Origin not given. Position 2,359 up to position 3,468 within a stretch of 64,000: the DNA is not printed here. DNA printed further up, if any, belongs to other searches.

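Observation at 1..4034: Ser/Thr-signalling and partner-switching operon with a covalently fused RsbW-like kinase and STAS antagonist, and no sigma factor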

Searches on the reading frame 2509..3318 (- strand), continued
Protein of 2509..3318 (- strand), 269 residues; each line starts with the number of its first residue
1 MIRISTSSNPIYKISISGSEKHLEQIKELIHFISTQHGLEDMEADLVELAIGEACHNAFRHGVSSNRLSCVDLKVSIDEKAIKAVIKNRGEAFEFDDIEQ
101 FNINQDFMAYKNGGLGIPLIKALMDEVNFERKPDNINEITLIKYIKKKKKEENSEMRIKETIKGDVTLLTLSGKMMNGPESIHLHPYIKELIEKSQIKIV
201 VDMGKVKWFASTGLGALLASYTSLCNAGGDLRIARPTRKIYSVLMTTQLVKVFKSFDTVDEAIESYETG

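Call 27: search_solved_structures(query=window:2512-3318:-, max_evalue=1, show_alignments=4)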
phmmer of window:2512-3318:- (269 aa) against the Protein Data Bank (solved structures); distinct sequences matched with E-value up to 1: 15.
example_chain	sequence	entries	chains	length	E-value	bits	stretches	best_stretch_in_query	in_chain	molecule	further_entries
6m36_A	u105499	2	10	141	2.9e-09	40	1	30-132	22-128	Serine-protein kinase RsbW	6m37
2ka5_A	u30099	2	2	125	1.5e-06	31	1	165-265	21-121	Putative anti-sigma factor antagonist TM_1081 | Putative anti-sigma factor antagonist TM1081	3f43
1th8_B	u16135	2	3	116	1.1e-05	28.2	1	160-252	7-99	Anti-sigma F factor antagonist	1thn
1tid_B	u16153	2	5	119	2.3e-05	27.2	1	157-252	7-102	Anti-sigma F factor antagonist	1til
1sbo_A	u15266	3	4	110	6.8e-05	25.6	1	180-262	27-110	Putative anti-sigma factor antagonist TM1442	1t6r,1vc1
1l0o_A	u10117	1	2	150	0.00054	22.7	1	46-150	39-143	Anti-sigma F factor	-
1til_A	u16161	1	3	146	0.00093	21.9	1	46-150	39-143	Anti-sigma F factor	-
1th8_A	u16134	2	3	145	0.011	18.3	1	46-141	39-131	Anti-sigma F factor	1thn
1auz_A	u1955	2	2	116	0.015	18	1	160-254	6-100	SPOIIAA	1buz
4qtp_A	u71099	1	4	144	0.016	17.9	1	167-266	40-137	Anti-sigma factor antagonist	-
1tid_A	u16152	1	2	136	0.016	17.9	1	46-137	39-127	Anti-sigma F factor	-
4hyl_A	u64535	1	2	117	0.052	16.2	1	195-264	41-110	Stage II sporulation protein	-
8vhh_A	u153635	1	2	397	0.65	12.6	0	121-193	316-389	Tryptophan synthase beta chain 1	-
8egy_A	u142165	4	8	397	0.68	12.5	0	121-193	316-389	Engineered tyrosine synthase (TmTyrS1)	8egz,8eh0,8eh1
3zxo_A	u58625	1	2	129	0.71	12.5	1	29-105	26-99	REDOX SENSOR HISTIDINE KINASE RESPONSE REGULATOR DEVS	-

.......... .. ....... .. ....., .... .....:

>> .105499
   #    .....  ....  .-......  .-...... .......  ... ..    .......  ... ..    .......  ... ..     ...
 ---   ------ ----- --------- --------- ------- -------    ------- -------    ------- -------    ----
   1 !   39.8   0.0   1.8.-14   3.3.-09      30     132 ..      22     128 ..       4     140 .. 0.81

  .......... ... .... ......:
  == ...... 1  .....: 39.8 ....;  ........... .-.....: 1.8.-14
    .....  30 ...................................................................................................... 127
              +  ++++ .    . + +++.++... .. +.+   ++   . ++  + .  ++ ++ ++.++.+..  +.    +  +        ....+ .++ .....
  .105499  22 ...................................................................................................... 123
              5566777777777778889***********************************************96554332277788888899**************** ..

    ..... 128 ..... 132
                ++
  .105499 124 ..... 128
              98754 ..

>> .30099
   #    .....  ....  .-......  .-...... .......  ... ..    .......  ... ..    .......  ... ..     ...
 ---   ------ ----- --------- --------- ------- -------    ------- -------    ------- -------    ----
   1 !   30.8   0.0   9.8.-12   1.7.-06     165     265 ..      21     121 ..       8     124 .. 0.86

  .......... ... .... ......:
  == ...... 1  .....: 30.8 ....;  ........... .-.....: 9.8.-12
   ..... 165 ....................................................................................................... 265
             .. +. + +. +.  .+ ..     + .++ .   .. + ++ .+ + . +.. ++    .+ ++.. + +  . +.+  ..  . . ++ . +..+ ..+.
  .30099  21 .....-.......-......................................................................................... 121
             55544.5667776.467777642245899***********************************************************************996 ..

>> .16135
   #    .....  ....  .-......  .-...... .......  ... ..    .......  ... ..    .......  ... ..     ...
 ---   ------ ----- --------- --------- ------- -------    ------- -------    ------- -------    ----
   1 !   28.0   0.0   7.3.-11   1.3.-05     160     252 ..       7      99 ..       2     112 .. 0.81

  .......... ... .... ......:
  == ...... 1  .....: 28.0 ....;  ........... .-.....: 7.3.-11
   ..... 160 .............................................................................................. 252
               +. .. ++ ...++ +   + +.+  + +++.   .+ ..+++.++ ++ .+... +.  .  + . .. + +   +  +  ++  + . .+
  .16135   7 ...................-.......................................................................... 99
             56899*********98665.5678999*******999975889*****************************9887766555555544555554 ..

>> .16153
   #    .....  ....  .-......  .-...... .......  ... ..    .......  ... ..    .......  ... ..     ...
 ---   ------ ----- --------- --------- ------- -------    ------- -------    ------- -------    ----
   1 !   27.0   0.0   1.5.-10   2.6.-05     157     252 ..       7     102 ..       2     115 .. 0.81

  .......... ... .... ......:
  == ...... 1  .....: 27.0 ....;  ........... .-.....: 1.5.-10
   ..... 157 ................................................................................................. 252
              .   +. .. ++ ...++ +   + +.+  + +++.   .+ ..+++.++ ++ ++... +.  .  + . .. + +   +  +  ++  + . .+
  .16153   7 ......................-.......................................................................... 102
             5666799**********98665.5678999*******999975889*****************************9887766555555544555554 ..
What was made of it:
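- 2854..3318 (-): RsbW/SpoIIAB-like GHKL kinase half of the 269-aa ORF (residues 1-155). The N-box E53/N57 and the G2 box GGLG are present. The G1-box Asp is replaced by Asn88. Call 27: RsbW 6m36 E=2.9e-9, with the alignment KNRGEAF = ADEGDSF.
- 2509..2853 (-): STAS (RsbV/SpoIIAA-like) half, residues 156-269. Ser211 in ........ aligns with the phosphorylated Ser of SpoIIAA. Call 27: alignment to 1th8_B (ASTGLG = DSSGLG).
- On RsbW/SpoIIAB-type GHKL Ser kinase / anti-sigma factor (Pfam HATPase_c_2): Call 27: RsbW 6m36 E=2.9e-9. Asn88 aligns with the Asp of RsbW ADEG (call 27).
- On STAS anti-sigma-factor antagonist (RsbV/SpoIIAA): Call 27: TM1081 and SpoIIAA. Ser211 in ASTGLG aligns with the first Ser of SpoIIAA DSSGLG (call 27).
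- Closest known: Bacillus RsbW-RsbV-RsbU/RsbP and SpoIIAB-SpoIIAA-SpoIIE partner-switching modules. Same: The N-box and G2 box are conserved, as is the STAS Ser aligned to the phosphorylated Ser of SpoIIAA (call 27).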

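Call 37: search_protein_representatives(protein=window:2512-3318:-)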
Query: 269 residues. Proteins with E-value up to 0.001 (for the whole library): 7151; up to 1e-10: 627; up to 1e-30: 8. The best 150 are listed.
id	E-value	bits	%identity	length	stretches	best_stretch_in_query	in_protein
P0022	9.6e-47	175.8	54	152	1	9-151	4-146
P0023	3.9e-46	173.8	74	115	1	156-267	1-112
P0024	1.5e-44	168.7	39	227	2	156-266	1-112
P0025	2.1e-34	135.4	51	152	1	12-149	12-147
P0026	1.3e-33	132.8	36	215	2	168-267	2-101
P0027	2.9e-32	128.4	48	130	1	30-151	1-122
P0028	2.8e-31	125.2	47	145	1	14-146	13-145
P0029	9.3e-31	123.5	43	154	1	12-146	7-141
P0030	1.3e-29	119.7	40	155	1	4-150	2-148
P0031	5.4e-28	114.4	28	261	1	13-269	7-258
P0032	3.6e-27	111.7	28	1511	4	10-143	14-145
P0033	2.6e-25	105.6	46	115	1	156-269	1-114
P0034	5.4e-24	101.3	27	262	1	28-266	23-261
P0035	1.3e-23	100.0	29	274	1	32-266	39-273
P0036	1.1e-22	97.0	43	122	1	158-267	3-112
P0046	8.4e-21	90.9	29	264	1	33-266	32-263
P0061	3.2e-19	85.7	26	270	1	15-266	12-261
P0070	2.2e-18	82.9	26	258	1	23-266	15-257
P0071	2.6e-18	82.7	29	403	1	37-266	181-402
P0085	1.3e-17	80.4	29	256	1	14-266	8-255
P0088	1.6e-17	80.2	26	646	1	38-267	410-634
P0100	5.8e-17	78.3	27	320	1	45-269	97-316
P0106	1.0e-16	77.5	26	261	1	13-267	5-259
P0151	3.1e-15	72.6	22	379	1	22-264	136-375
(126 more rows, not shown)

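Call 38: search_protein_families(library=pfam, proteins=[P0031, P0034, P0035, P0046, P0061, P0070, P0071, P0088, P0100, P0151], max_evalue=0.0001)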
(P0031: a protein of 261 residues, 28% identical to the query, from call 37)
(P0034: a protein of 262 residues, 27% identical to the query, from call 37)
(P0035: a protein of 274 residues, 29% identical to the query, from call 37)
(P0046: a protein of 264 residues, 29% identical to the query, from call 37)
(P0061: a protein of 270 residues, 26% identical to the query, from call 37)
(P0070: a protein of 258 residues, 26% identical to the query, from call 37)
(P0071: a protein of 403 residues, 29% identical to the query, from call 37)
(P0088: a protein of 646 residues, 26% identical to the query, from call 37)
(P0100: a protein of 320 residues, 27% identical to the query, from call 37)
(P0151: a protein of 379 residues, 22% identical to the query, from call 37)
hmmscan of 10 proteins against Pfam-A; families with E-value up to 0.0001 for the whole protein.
P0031 (261 aa): 3 families
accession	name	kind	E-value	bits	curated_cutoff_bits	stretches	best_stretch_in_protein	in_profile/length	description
PF13581.12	HATPase_c_2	-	5.9e-25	88.2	27.4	1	10-135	1-127/127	Histidine kinase-like ATPase domain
PF01740.26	STAS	-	4.1e-19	68.7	22.6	1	147-251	2-106/106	STAS domain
PF13466.11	STAS_2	-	6.6e-11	42.7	29.2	1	158-234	1-75/80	STAS domain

P0034 (262 aa): 4 families
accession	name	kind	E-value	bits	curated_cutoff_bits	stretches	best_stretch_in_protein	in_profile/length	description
PF13581.12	HATPase_c_2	-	1.4e-24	87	27.4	1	14-136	4-127/127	Histidine kinase-like ATPase domain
PF01740.26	STAS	-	4.2e-15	55.9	22.6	1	154-257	3-106/106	STAS domain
PF13466.11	STAS_2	-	2.2e-09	37.8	29.2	1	164-242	1-77/80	STAS domain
PF02518.31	HATPase_c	-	7.5e-09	36.4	26.4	1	41-134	5-105/111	Histidine kinase-, DNA gyrase B-, and HSP90-like ATPase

P0035 (274 aa): 4 families
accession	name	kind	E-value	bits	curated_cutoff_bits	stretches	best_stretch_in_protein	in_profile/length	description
PF13581.12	HATPase_c_2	-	5.8e-27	94.6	27.4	1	24-148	2-127/127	Histidine kinase-like ATPase domain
PF01740.26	STAS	-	2.6e-18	66.2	22.6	1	167-269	4-106/106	STAS domain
PF13466.11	STAS_2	-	1.7e-12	47.7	29.2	1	176-254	1-77/80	STAS domain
PF02518.31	HATPase_c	-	5.6e-06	27.2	26.4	1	52-127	4-82/111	Histidine kinase-, DNA gyrase B-, and HSP90-like ATPase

P0046 (264 aa): 4 families
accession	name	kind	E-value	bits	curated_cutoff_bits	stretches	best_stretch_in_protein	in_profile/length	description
PF13581.12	HATPase_c_2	-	1.6e-20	73.8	27.4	1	18-139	4-127/127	Histidine kinase-like ATPase domain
PF01740.26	STAS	-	7.6e-15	55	22.6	1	154-257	1-104/106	STAS domain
PF13466.11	STAS_2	-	9.7e-09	35.7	29.2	1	168-246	3-79/80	STAS domain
PF02518.31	HATPase_c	-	1.2e-05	26.2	26.4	1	43-120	3-83/111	Histidine kinase-, DNA gyrase B-, and HSP90-like ATPase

P0061 (270 aa): 4 families
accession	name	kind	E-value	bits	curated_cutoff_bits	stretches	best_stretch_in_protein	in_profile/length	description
PF13581.12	HATPase_c_2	-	4e-27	95.2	27.4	1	14-136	5-126/127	Histidine kinase-like ATPase domain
PF01740.26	STAS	-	3.5e-20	72.2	22.6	1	154-257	2-106/106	STAS domain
PF13466.11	STAS_2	-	1.4e-12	48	29.2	1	165-244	1-79/80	STAS domain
PF02518.31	HATPase_c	-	5e-05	24.1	26.4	0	41-123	6-89/111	Histidine kinase-, DNA gyrase B-, and HSP90-like ATPase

P0070 (258 aa): 3 families
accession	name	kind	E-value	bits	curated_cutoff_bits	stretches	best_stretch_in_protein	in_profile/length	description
PF13581.12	HATPase_c_2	-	1.1e-26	93.8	27.4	1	10-135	3-127/127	Histidine kinase-like ATPase domain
PF01740.26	STAS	-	2.6e-15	56.5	22.6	1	152-253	4-106/106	STAS domain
PF13466.11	STAS_2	-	1.3e-11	44.9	29.2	1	161-240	1-79/80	STAS domain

P0071 (403 aa): 5 families
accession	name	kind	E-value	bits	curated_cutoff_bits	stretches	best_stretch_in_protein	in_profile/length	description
PF13581.12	HATPase_c_2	-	3.8e-26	92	27.4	1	159-282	3-127/127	Histidine kinase-like ATPase domain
PF01740.26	STAS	-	4.2e-19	68.7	22.6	1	298-398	5-106/106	STAS domain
PF00072.30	Response_reg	-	1.8e-17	64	30.2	1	4-107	2-103/111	Response regulator receiver domain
PF13466.11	STAS_2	-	1.1e-12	48.4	29.2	1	312-386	6-80/80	STAS domain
PF23198.2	PDE8A_N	-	3.4e-09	37.2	29.6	1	9-101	20-115/147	PDE8A-like, N-terminal domain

P0088 (646 aa): 4 families
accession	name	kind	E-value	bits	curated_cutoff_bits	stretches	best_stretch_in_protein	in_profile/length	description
PF07228.17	SpoIIE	-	9.6e-36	124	25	1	166-370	5-191/192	Stage II sporulation protein E (SpoIIE)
PF01740.26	STAS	-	5.3e-18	65.2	22.6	1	528-629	6-106/106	STAS domain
PF13581.12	HATPase_c_2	-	1e-17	64.7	27.4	1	387-499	1-116/127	Histidine kinase-like ATPase domain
PF13466.11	STAS_2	-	1.2e-08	35.5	29.2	1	542-614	7-77/80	STAS domain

P0100 (320 aa): 4 families
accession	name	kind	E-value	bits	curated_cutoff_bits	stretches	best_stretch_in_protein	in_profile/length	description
PF13581.12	HATPase_c_2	-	1.2e-21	77.5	27.4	1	67-193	1-127/127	Histidine kinase-like ATPase domain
PF01740.26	STAS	-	1.5e-19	70.2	22.6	1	209-309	7-106/106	STAS domain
PF13466.11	STAS_2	-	1.3e-07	32.2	29.2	1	221-293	6-76/80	STAS domain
PF02518.31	HATPase_c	-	8e-05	23.5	26.4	0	101-175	8-87/111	Histidine kinase-, DNA gyrase B-, and HSP90-like ATPase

P0151 (379 aa): 4 families
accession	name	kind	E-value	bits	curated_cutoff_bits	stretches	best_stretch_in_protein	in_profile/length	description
PF01740.26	STAS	-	4.5e-22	78.3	22.6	1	276-373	8-106/106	STAS domain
PF13581.12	HATPase_c_2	-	3.3e-19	69.6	27.4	1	132-251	3-125/127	Histidine kinase-like ATPase domain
PF13466.11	STAS_2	-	5.7e-12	46.1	29.2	1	281-358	1-77/80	STAS domain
PF02518.31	HATPase_c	-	1e-08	36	26.4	1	162-250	7-104/111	Histidine kinase-, DNA gyrase B-, and HSP90-like ATPase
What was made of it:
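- Closest known: Mycobacterium tuberculosis Rv1364c. Same: A database protein with the same SpoIIE-HATPase_c_2-STAS order was found (P0088, call 38).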

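Call 50: predict_structure(alignment_id=A1)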
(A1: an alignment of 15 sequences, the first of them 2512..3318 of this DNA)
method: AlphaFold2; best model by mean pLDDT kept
length: 269 residues; sequences in the alignment: 15
mean_pLDDT: 79.4   pTM: 0.51
mean pLDDT of the five models: 79.4, 78.0, 77.6, 75.1, 74.6
residues with pLDDT >= 90: 72; 70-90: 136; 50-70: 50; < 50: 11
segments of 3 or more residues with pLDDT < 50: 1-7, 149-152
pLDDT, mean of each block of 10 residues (from residue 1): 50 72 84 82 86 85 62 84 86 59 60 67 87 84 73 72 94 70 82 95 85 83 94 90 82 91 87
secondary structure, 60 per line:
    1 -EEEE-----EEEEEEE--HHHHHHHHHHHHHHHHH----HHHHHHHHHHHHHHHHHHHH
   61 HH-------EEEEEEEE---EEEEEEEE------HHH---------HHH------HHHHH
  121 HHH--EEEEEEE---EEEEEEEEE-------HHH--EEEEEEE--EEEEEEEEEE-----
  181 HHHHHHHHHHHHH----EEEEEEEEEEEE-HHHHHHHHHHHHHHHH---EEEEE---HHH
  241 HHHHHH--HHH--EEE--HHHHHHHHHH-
elements in order: E2-5 E11-17 H20-36 H41-62 E70-77 E81-88 H116-123 E126-132 E136-144 E157-163 E166-175 H181-193 E198-209 H211-226 E230-234 H238-246 E254-256 H259-268
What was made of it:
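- In the AF2 model both domains fold and the linker has low confidence (call 50).
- Tried and rejected: AF2 gave pTM 0.51 (call 50).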

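Call 54: fold_search(model_id=the predicted structure, library=pdb)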
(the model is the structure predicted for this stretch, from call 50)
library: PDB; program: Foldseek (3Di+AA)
matches with E <= 10: 585; with E <= 0.001: 50
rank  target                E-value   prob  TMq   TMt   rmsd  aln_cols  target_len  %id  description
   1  6m37_C                6.0e-09  1.00  0.39  0.88   3.3       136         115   18  The crystal structure of B. subtilis RsbV/RsbW complex in the hexagonal crystal form (released 2020-07-15)
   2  1l0o_A                8.1e-09  1.00  0.45  0.82   4.0       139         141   17  Crystal Structure of the Bacillus stearothermophilus Anti-Sigma Factor SpoIIAB with the Sporulation Sigma Factor Sigma (released 2002-04-03)
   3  1til_E                1.0e-08  1.00  0.45  0.83   4.0       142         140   18  Crystal Structures of the ADP and ATP bound forms of the Bacillus Anti-sigma factor SpoIIAB in complex with the Anti-a (released 2004-06-15)
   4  1th8_A                1.9e-08  1.00  0.43  0.84   3.5       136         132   17  Crystal Structures of the ADP and ATP bound forms of the Bacillus Anti-sigma factor SpoIIAB in complex with the Anti-a (released 2004-06-15)
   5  6m37_A                3.6e-08  1.00  0.39  0.89   2.4       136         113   18  The crystal structure of B. subtilis RsbV/RsbW complex in the hexagonal crystal form (released 2020-07-15)
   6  1tid_C                3.8e-08  1.00  0.43  0.82   4.1       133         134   16  Crystal Structures of the ADP and ATP bound forms of the Bacillus Anti-sigma factor SpoIIAB in complex with the Anti-a (released 2004-06-15)
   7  6m36_G                8.2e-08  1.00  0.36  0.90   2.9       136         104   17  The crystal structure of B. subtilis RsbV/RsbW complex in the monoclinic crystal form (released 2020-07-15)
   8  6m36_C                9.2e-08  1.00  0.37  0.92   4.1       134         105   18  The crystal structure of B. subtilis RsbV/RsbW complex in the monoclinic crystal form (released 2020-07-15)
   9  1tid_A                9.2e-08  1.00  0.43  0.82   4.1       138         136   17  Crystal Structures of the ADP and ATP bound forms of the Bacillus Anti-sigma factor SpoIIAB in complex with the Anti-a (released 2004-06-15)
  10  8ih8_D                9.8e-08  1.00  0.39  0.78   4.6       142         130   16  anti-sigmaF factor and Anti-sigmaF factor antagonist complex(usfx-RsfB) (released 2024-02-28)
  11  6m36_I                1.5e-07  1.00  0.36  0.91   4.1       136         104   18  The crystal structure of B. subtilis RsbV/RsbW complex in the monoclinic crystal form (released 2020-07-15)
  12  6m36_A                1.8e-07  1.00  0.36  0.91   2.6       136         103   17  The crystal structure of B. subtilis RsbV/RsbW complex in the monoclinic crystal form (released 2020-07-15)
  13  8jzt_B                2.5e-07  1.00  0.39  0.77   3.2       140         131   16  The sigF and anti-sigma factor complex (released 2024-10-16)
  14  8ih8_C                5.2e-07  1.00  0.39  0.78   3.9       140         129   16  anti-sigmaF factor and Anti-sigmaF factor antagonist complex(usfx-RsfB) (released 2024-02-28)
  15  1thn_A                5.8e-07  1.00  0.43  0.81   4.1       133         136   16  Crystal Structures of the ADP and ATP bound forms of the Bacillus Anti-sigma factor SpoIIAB in complex with the Anti-a (released 2004-06-15)
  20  6m36_E                7.8e-07  1.00  0.35  0.90   3.6       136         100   16  The crystal structure of B. subtilis RsbV/RsbW complex in the monoclinic crystal form (released 2020-07-15)
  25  6m36_B                1.4e-06  1.00  0.33  0.84   2.4       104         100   13  The crystal structure of B. subtilis RsbV/RsbW complex in the monoclinic crystal form (released 2020-07-15)
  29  6m36_H                3.2e-06  1.00  0.35  0.87   1.7       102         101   16  The crystal structure of B. subtilis RsbV/RsbW complex in the monoclinic crystal form (released 2020-07-15)
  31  6m36_O                5.2e-06  1.00  0.34  0.89   3.6       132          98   17  The crystal structure of B. subtilis RsbV/RsbW complex in the monoclinic crystal form (released 2020-07-15)
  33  6m36_F                1.1e-05  1.00  0.32  0.84   2.6       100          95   13  The crystal structure of B. subtilis RsbV/RsbW complex in the monoclinic crystal form (released 2020-07-15)
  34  6m36_D                2.4e-05  1.00  0.32  0.82   2.5       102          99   14  The crystal structure of B. subtilis RsbV/RsbW complex in the monoclinic crystal form (released 2020-07-15)
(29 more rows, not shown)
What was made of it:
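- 2854..3318 (-): Call 54: Foldseek target-normalised TM-score (TMt) 0.82-0.92 to RsbW/SpoIIAB.
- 2509..2853 (-): Call 54: TMt 0.86-0.89 to SpoIIAA.
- On RsbW/SpoIIAB-type GHKL Ser kinase / anti-sigma factor (Pfam HATPase_c_2): Call 54: TMt 0.82-0.92 to RsbW, SpoIIAB and UsfX.
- On STAS anti-sigma-factor antagonist (RsbV/SpoIIAA): Call 54: TMt 0.86-0.89.
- Closest known: Bacillus RsbW-RsbV-RsbU/RsbP and SpoIIAB-SpoIIAA-SpoIIE partner-switching modules. Same: The folds match (TMt 0.8-0.9, call 54).
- Checked: Sequence and fold matches to solved RsbW, SpoIIAB, SpoIIAA and RsbV structures agree (calls 27, 54).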
